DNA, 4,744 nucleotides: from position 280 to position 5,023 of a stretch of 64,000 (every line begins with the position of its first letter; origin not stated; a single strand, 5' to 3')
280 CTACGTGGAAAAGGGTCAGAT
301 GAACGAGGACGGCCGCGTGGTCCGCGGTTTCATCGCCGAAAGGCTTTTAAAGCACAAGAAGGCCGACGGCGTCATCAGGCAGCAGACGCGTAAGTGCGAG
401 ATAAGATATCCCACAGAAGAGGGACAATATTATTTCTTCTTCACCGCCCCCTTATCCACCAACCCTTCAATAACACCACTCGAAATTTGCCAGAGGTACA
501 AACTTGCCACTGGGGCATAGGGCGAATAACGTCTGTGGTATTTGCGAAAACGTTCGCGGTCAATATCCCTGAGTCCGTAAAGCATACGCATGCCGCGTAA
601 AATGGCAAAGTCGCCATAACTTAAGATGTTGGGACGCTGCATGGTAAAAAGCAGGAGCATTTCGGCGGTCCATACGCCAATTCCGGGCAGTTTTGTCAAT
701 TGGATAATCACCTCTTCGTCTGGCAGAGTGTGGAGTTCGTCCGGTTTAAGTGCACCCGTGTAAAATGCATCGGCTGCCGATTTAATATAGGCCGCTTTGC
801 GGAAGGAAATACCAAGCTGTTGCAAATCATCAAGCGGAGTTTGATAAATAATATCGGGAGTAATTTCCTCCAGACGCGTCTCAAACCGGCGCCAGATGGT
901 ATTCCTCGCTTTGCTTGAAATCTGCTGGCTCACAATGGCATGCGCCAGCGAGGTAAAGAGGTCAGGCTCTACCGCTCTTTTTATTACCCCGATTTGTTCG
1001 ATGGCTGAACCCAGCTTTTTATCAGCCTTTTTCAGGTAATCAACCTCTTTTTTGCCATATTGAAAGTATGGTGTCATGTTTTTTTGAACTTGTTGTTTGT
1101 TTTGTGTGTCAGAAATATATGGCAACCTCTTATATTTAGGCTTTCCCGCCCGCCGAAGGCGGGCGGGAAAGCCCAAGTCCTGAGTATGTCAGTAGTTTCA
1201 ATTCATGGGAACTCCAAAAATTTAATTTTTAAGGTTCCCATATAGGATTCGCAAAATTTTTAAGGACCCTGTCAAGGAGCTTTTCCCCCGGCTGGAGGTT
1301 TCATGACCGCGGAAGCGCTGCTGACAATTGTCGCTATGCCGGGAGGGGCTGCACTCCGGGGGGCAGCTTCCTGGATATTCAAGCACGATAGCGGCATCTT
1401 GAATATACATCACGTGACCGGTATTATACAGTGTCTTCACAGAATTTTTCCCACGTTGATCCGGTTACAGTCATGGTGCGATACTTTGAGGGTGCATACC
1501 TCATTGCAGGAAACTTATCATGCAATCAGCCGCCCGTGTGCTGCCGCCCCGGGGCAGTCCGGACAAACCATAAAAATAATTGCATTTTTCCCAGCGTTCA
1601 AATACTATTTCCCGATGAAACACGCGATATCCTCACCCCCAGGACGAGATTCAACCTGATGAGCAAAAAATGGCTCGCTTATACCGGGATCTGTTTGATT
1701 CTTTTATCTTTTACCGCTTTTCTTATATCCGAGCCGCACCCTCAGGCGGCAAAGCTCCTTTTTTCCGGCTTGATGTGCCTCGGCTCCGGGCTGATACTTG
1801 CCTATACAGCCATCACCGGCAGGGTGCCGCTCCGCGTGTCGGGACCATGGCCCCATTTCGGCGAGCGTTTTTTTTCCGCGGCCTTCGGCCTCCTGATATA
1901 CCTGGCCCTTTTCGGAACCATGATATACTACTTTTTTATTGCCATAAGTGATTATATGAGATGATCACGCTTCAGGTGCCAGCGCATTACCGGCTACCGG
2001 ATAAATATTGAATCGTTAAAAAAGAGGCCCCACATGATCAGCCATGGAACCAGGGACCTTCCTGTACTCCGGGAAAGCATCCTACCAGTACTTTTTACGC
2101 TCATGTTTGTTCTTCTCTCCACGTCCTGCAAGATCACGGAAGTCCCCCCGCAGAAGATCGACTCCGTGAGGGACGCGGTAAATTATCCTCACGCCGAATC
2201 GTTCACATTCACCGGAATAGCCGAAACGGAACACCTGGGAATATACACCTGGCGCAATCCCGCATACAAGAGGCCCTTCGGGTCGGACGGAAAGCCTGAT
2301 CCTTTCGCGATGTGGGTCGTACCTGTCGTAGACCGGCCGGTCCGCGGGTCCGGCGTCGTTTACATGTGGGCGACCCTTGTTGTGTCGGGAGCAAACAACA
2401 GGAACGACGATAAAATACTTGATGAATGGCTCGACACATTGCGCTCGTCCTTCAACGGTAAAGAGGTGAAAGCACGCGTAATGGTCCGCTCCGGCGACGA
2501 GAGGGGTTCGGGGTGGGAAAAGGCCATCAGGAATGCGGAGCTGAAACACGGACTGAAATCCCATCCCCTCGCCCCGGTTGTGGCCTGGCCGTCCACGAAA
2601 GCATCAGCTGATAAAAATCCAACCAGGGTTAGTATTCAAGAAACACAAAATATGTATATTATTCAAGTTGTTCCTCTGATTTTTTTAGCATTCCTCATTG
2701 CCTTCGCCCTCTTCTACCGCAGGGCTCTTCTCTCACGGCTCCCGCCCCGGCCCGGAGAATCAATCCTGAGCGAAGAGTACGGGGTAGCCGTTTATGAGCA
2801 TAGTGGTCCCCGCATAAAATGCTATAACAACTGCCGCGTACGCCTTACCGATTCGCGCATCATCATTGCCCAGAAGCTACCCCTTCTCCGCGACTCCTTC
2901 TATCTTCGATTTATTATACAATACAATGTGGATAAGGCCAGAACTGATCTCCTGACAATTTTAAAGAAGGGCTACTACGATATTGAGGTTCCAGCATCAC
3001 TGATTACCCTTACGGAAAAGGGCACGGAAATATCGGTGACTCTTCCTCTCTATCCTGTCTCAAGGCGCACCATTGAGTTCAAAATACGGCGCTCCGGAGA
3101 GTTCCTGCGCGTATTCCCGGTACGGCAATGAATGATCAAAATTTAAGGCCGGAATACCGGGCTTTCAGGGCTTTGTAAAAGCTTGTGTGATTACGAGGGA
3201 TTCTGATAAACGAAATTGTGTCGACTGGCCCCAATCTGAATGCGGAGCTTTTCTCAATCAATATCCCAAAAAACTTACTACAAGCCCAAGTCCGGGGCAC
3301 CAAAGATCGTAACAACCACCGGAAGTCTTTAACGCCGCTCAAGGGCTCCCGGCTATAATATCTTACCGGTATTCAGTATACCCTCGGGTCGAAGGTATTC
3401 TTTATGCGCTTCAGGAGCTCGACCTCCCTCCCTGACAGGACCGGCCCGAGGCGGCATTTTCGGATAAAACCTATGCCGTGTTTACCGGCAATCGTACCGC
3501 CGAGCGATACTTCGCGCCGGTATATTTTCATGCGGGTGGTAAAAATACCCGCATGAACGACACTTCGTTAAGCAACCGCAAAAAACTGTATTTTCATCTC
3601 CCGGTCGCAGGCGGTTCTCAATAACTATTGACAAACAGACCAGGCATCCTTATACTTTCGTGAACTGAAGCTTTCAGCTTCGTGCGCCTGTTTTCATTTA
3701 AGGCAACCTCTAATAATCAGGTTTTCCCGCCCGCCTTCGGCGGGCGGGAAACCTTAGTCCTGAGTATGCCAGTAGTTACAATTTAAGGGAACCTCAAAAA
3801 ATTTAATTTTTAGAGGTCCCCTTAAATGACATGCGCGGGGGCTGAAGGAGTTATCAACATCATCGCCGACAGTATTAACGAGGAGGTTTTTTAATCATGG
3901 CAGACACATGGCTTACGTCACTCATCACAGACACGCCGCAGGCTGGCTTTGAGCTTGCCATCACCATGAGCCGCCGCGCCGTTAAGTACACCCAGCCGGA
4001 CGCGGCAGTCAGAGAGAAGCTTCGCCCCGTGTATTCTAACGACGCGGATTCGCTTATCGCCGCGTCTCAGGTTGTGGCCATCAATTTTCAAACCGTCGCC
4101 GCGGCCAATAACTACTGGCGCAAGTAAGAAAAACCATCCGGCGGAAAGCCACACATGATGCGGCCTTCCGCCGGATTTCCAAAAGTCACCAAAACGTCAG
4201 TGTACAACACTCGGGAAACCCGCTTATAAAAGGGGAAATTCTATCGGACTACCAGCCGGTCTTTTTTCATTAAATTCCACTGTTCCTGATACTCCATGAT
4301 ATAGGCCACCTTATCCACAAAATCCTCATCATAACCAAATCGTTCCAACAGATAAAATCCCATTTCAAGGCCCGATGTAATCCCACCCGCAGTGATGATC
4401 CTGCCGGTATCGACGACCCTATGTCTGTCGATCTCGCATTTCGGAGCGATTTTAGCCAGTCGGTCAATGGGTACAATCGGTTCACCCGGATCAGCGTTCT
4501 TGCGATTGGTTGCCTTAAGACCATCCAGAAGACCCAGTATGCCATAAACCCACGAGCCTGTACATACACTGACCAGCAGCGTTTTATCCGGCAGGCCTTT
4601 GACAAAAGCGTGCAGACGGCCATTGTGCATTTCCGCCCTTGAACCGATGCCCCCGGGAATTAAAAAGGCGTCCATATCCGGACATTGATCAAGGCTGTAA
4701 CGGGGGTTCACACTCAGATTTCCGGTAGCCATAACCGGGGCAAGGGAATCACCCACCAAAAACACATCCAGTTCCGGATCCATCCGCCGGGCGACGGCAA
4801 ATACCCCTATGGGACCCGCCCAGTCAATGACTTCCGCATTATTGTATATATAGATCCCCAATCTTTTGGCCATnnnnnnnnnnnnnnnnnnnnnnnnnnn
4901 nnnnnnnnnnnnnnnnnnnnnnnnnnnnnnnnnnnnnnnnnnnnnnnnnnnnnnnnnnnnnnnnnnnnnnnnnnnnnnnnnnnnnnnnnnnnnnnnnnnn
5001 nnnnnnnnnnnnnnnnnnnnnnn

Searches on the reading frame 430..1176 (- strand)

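Call 95: search_protein_families(library=pfam, proteins=[window:430-1176:-], max_evalue=0.001)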
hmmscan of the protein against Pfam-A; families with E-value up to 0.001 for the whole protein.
window:430-1176:- (248 aa): 1 family
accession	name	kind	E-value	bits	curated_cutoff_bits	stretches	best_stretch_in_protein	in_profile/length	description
PF00730.31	HhH-GPD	-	1.2e-15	58.2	26.2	1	79-211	2-99/108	HhH-GPD superfamily base excision DNA repair protein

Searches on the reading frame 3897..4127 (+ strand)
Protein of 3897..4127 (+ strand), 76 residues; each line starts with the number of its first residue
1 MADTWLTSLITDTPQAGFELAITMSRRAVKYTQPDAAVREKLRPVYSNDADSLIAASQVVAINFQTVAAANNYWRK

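Call 7: search_protein_families(library=pfam, proteins=[window:3897-4127:+], max_evalue=0.01)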
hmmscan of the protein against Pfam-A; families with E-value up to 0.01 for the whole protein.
window:3897-4127:+ (76 aa): 1 family
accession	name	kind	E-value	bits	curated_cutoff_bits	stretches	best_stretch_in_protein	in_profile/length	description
PF11534.13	HTHP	-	3e-39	133.7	25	1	4-75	1-72/72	Hexameric tyrosine-coordinated heme protein (HTHP)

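Call 33: find_encoding_contigs(protein=window:3897-4127:+, flank=10000, max_places=10)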
Protein window:3897-4127:+ (76 aa): 3 contigs read that carry it; 2 places shown.
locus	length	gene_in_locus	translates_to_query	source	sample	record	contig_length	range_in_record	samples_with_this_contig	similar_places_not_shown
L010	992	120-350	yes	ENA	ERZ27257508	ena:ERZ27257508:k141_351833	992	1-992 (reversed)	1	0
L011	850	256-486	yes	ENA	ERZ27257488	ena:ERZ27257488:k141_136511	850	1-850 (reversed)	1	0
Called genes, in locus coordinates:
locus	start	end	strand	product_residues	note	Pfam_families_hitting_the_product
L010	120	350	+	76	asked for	PF11534:HTHP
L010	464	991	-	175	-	?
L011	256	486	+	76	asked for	PF11534:HTHP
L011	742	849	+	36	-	?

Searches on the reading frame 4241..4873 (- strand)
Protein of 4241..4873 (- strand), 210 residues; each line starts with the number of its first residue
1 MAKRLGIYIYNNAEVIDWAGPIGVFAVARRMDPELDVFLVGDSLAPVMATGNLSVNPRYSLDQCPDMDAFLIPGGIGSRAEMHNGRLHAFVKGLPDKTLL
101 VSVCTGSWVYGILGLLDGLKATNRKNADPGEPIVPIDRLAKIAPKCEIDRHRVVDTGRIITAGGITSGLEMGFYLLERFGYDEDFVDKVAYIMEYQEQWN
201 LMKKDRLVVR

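Call 7: search_protein_families(library=pfam, proteins=[window:4241-4873:-], max_evalue=0.01)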
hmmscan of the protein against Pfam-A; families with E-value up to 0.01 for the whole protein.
window:4241-4873:- (210 aa): 1 family
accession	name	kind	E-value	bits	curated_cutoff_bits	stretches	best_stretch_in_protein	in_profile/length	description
PF01965.30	DJ-1_PfpI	-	7e-11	42.7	26.6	1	5-177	3-164/165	DJ-1/PfpI family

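Call 12: find_encoding_contigs(protein=window:4241-4873:-, flank=10000, max_places=10)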
Protein window:4241-4873:- (210 aa): no gene with exactly this product is on record in the collection.

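Call 30: search_protein_families(library=ncbifam, proteins=[window:4241-4873:-], max_evalue=0.01)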
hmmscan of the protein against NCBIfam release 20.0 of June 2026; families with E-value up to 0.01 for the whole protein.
window:4241-4873:- (210 aa): 4 families
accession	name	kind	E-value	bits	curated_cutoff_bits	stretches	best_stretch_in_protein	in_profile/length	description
NF052371.1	TransRegGbdRPseu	equivalog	1.1e-09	37.8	480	1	6-122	20-138/365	choline metabolism transcriptional regulator GbdR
NF006902.0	PRK09393.1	equivalog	1.9e-09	37.2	425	1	23-178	31-181/327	transcriptional regulator FtrA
TIGR01382.1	PfpI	subfamily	0.0026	17.3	139.05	1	65-125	61-122/169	DJ-1/PfpI/YhbO family deglycase/protease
TIGR01383.1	not_thiJ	equivalog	0.0042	16.8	131.25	0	22-179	16-168/180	DJ-1 family glyoxalase III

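Call 72: find_homologous_proteins(query=window:4241-4873:-, max_evalue=1e-20)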
Query window:4241-4873:- (210 aa): 4548 proteins with E <= 1e-20 among 4935 candidates; the best 120 are listed.
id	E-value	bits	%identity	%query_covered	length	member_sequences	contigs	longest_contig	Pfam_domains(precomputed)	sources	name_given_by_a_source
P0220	9.7e-124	429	90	100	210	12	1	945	PF01965.31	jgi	jgi:transcriptional regulator GlxA family with amidase domain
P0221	2.4e-121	421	88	100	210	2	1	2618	PF01965.31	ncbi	-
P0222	1.8e-120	418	87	100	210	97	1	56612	PF01965.31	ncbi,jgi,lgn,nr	ncbi:MAG: DJ-1/PfpI family protein [Syntrophobacterales bacterium]|jgi:transcriptional regulator Glx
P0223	1.3e-119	415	87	100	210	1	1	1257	PF01965.31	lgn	-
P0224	2.1e-118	411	87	99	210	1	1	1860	PF01965.31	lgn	-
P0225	2.3e-118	411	87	100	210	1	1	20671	PF01965.31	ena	-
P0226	1.5e-117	409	85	100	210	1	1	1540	PF01965.31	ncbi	-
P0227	2.4e-116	405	85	100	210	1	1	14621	PF01965.31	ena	-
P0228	3.8e-116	404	84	100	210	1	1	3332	PF01965.31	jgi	jgi:transcriptional regulator GlxA family with amidase domain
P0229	4.5e-116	404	85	100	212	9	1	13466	PF01965.31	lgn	-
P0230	3.6e-115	401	84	100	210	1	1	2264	PF01965.31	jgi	jgi:transcriptional regulator GlxA family with amidase domain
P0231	3.9e-115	401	83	100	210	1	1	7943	PF01965.31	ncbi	ncbi:MAG TPA: DJ-1/PfpI family protein [Dissulfurispiraceae bacterium]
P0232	4.9e-115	400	83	99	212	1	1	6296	PF01965.31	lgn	-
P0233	8.5e-115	400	82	100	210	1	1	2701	PF01965.31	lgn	-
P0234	1.5e-114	399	82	100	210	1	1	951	PF01965.31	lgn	-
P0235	2.1e-114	398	85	99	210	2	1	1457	PF01965.31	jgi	jgi:transcriptional regulator GlxA family with amidase domain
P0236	3.2e-114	398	83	100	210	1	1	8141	PF01965.31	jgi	jgi:transcriptional regulator GlxA family with amidase domain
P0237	5.4e-114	397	84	100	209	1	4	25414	PF01965.31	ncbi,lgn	-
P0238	1.3e-113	396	84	100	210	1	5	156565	PF01965.31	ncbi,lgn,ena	-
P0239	1.5e-113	395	83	100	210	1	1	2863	PF01965.31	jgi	jgi:transcriptional regulator GlxA family with amidase domain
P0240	1.6e-113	395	82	100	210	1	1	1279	PF01965.31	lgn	-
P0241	1.7e-113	395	83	100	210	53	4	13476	PF01965.31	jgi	jgi:transcriptional regulator GlxA family with amidase domain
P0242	2.2e-113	395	82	100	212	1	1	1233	PF01965.31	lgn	-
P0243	2.2e-113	395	82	100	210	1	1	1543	PF01965.31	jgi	jgi:transcriptional regulator GlxA family with amidase domain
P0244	3.5e-113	394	84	99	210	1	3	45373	PF01965.31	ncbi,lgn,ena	-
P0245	3.9e-113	394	81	100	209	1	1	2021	PF01965.31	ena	-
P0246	5.2e-113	394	83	100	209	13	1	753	PF01965.31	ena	-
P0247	6.1e-113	393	82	100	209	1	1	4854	PF01965.31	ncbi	-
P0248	8.2e-113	393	80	100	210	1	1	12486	PF01965.31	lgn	-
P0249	8.4e-113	393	81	100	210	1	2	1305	PF01965.31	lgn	-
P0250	1.0e-112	393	80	100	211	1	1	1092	PF01965.31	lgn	-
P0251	1.3e-112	392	83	99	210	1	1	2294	PF01965.31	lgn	-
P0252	1.4e-112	392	82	98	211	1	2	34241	PF01965.31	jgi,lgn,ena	-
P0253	1.4e-112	392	82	98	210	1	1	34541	PF01965.31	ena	-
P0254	1.5e-112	392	82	100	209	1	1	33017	PF01965.31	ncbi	-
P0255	3.8e-112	391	81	100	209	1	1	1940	PF01965.31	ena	-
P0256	5.7e-112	390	81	100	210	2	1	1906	PF01965.31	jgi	jgi:transcriptional regulator GlxA family with amidase domain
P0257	7.4e-112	390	81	99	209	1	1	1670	PF01965.31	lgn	-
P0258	7.4e-112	390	80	99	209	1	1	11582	PF01965.31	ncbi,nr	ncbi:MAG: DJ-1/PfpI family protein [Nitrospirae bacterium]|nr:DJ-1/PfpI family protein [Nitrospirota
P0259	1.8e-111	389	82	100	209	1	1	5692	PF01965.31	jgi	jgi:transcriptional regulator GlxA family with amidase domain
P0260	6.9e-111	387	81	100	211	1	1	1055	PF01965.31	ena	-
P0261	9.0e-111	386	82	100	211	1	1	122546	PF01965.31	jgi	jgi:transcriptional regulator GlxA family with amidase domain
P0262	1.8e-110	385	81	100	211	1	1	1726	PF01965.31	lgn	-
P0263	2.3e-110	385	80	100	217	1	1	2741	PF01965.31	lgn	-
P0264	3.6e-110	384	81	100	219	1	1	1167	PF01965.31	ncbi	-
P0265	4.9e-110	384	80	100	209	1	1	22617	PF01965.31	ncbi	-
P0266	4.9e-110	384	79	98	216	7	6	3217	PF01965.31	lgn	-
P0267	5.4e-110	384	79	100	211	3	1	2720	PF01965.31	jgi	-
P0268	7.1e-110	383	78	100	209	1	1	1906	PF01965.31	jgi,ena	-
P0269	7.9e-110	383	82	99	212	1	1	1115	PF01965.31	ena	-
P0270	1.2e-109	383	78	100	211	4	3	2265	PF01965.31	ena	-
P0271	1.6e-109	382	80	100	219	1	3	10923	PF01965.31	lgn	-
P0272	2.6e-109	382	78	100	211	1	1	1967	PF01965.31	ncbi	-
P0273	3.2e-109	381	80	99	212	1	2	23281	PF01965.31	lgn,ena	-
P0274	3.2e-109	381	79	98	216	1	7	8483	PF01965.31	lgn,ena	-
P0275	4.7e-109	381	80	100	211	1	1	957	PF01965.31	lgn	-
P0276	6.1e-109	380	78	100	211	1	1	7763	PF01965.31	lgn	-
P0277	6.9e-109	380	78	98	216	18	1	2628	PF01965.31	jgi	jgi:transcriptional regulator GlxA family with amidase domain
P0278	8.1e-109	380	81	99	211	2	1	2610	PF01965.31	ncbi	-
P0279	8.6e-109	380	79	100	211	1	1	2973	PF01965.31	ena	-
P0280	1.0e-108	380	78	100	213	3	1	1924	PF01965.31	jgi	-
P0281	1.2e-108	379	81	100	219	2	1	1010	PF01965.31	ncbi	-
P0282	2.6e-108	378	77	100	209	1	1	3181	PF01965.31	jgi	-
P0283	2.6e-108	378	77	100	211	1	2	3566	PF01965.31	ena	-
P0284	3.3e-108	378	80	100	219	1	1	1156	PF01965.31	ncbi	-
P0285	6.2e-108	377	79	100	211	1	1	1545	PF01965.31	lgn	-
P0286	6.6e-108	377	77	99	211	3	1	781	PF01965.31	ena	-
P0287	2.2e-107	375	78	99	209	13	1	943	PF01965.31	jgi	-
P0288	2.3e-107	375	79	99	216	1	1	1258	PF01965.31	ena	-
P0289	2.6e-107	375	77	100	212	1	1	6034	PF01965.31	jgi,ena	-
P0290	2.9e-107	375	76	98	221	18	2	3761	PF01965.31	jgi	jgi:transcriptional regulator GlxA family with amidase domain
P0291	8.2e-107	373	80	99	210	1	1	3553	PF01965.31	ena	-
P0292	2.1e-106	372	79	100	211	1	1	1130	PF01965.31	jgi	jgi:transcriptional regulator GlxA family with amidase domain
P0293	2.4e-106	372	78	100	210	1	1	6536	PF01965.31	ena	-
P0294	3.6e-106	371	76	100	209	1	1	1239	PF01965.31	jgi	jgi:transcriptional regulator GlxA family with amidase domain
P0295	5.0e-106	371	76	99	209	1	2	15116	PF01965.31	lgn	-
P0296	7.1e-106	370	79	99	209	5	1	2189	PF01965.31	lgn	-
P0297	8.4e-106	370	77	99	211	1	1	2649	PF01965.31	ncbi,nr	ncbi:MAG TPA: DJ-1/PfpI family protein [Thermodesulfobacteriota bacterium]|nr:DJ-1/PfpI family prote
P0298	2.1e-105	369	77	100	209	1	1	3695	PF01965.31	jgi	-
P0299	3.3e-105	368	75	100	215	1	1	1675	PF01965.31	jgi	jgi:transcriptional regulator GlxA family with amidase domain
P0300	4.6e-105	368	77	99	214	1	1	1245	PF01965.31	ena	-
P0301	5.8e-105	367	76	100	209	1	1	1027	PF01965.31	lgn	-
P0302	1.1e-104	367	76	100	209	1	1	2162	PF01965.31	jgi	-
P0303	2.5e-104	365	77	98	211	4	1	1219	PF01965.31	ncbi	-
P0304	4.8e-104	364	75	100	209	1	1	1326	PF01965.31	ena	-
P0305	9.1e-104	364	87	89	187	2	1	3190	PF01965.31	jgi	jgi:transcriptional regulator GlxA family with amidase domain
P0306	1.8e-103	363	76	99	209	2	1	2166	PF01965.31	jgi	jgi:transcriptional regulator GlxA family with amidase domain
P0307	1.9e-103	362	78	98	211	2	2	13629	PF01965.31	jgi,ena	-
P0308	2.3e-103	362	78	99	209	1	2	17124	PF01965.31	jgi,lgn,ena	jgi:transcriptional regulator GlxA family with amidase domain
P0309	3.1e-103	362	74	98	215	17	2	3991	PF01965.31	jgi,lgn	jgi:transcriptional regulator GlxA family with amidase domain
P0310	3.2e-103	362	76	98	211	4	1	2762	PF01965.31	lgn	-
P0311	9.9e-103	360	78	98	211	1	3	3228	PF01965.31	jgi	-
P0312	1.2e-102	360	76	98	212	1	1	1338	PF01965.31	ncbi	-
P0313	2.2e-102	359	76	100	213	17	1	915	PF01965.31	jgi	-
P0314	2.7e-102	359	78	98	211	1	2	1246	PF01965.31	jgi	-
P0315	3.1e-102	358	76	98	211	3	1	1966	PF01965.31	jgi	-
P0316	3.3e-102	358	74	100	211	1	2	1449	PF01965.31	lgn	-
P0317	4.0e-102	358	75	99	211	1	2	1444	PF01965.31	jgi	jgi:transcriptional regulator GlxA family with amidase domain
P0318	8.8e-102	357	74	100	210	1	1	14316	PF01965.31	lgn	-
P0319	8.8e-102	357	73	99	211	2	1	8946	PF01965.31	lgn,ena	-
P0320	1.4e-101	356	76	98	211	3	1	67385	PF01965.31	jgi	-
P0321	1.8e-101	356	74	98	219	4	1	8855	PF01965.31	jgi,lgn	-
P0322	2.0e-101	356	73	100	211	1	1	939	PF01965.31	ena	-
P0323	2.1e-101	356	74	98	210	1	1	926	PF01965.31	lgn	-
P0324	2.3e-101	356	77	100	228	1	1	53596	PF01965.31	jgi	jgi:transcriptional regulator GlxA family with amidase domain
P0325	2.6e-101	355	74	100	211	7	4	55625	PF01965.31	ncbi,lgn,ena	-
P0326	3.8e-101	355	74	100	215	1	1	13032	PF01965.31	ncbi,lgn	ncbi:MAG: DJ-1/PfpI family protein [Gammaproteobacteria bacterium]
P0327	3.9e-101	355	74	98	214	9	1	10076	PF01965.31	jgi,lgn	jgi:transcriptional regulator GlxA family with amidase domain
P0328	6.4e-101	354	75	98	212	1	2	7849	PF01965.31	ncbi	-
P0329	7.6e-101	354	74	99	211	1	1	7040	PF01965.31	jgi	jgi:transcriptional regulator GlxA family with amidase domain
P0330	9.7e-101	354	74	99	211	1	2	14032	PF01965.31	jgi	jgi:transcriptional regulator GlxA family with amidase domain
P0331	1.2e-100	353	75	98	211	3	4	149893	PF01965.31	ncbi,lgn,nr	ncbi:MAG: DJ-1/PfpI family protein [Deltaproteobacteria bacterium]|nr:DJ-1/PfpI family protein [Delt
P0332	1.7e-100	353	75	98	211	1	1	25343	PF01965.31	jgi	jgi:transcriptional regulator GlxA family with amidase domain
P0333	2.0e-100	353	73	100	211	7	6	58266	PF01965.31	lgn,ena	-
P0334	2.0e-100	353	72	99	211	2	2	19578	PF01965.31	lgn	-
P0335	2.5e-100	352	74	99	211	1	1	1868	PF01965.31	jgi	jgi:transcriptional regulator GlxA family with amidase domain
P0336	2.7e-100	352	74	98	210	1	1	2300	PF01965.31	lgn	-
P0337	3.0e-100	352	75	98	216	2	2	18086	PF01965.31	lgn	-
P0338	3.6e-100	352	75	100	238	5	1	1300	PF01965.31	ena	-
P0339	5.3e-100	351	73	99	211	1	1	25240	PF01965.31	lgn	-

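Call 73: find_encoding_contigs(protein=P0222, flank=4000, max_places=10)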
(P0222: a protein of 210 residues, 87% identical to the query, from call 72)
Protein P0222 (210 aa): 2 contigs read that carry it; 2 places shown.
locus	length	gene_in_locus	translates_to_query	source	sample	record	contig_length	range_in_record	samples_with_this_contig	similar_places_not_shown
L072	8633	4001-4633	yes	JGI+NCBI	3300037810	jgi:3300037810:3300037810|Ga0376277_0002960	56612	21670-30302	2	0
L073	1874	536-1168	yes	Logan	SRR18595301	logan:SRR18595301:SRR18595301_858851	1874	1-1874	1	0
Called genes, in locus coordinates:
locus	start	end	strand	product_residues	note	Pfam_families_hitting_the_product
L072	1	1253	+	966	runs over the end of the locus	PF00270:DEAD, PF00271:Helicase_C, PF22982:WHD_HRQ1, PF09369:MZB, PF13482:RNase_H_2 (faint)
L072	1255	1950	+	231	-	PF00578:AhpC-TSA, PF08534:Redoxin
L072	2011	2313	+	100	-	-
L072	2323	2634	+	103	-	-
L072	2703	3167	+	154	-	PF00582:Usp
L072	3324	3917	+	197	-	PF00440:TetR_N, PF16925:TetR_C_13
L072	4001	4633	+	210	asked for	PF01965:DJ-1_PfpI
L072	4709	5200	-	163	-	PF13404:HTH_AsnC-type, PF22451:NirdL-like_HTH, PF17805:AsnC_trans_reg2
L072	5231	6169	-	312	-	PF04055:Radical_SAM, PF13186:SPASM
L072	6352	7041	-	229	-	-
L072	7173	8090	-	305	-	PF00490:ALAD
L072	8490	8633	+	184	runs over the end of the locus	PF13424:TPR_12 (faint), PF13431:TPR_17 (faint), PF00515:TPR_1 (faint), PF07719:TPR_2 (weak)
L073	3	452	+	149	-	?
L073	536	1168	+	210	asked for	PF01965:DJ-1_PfpI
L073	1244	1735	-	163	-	PF13404:HTH_AsnC-type, PF22451:NirdL-like_HTH, PF17805:AsnC_trans_reg2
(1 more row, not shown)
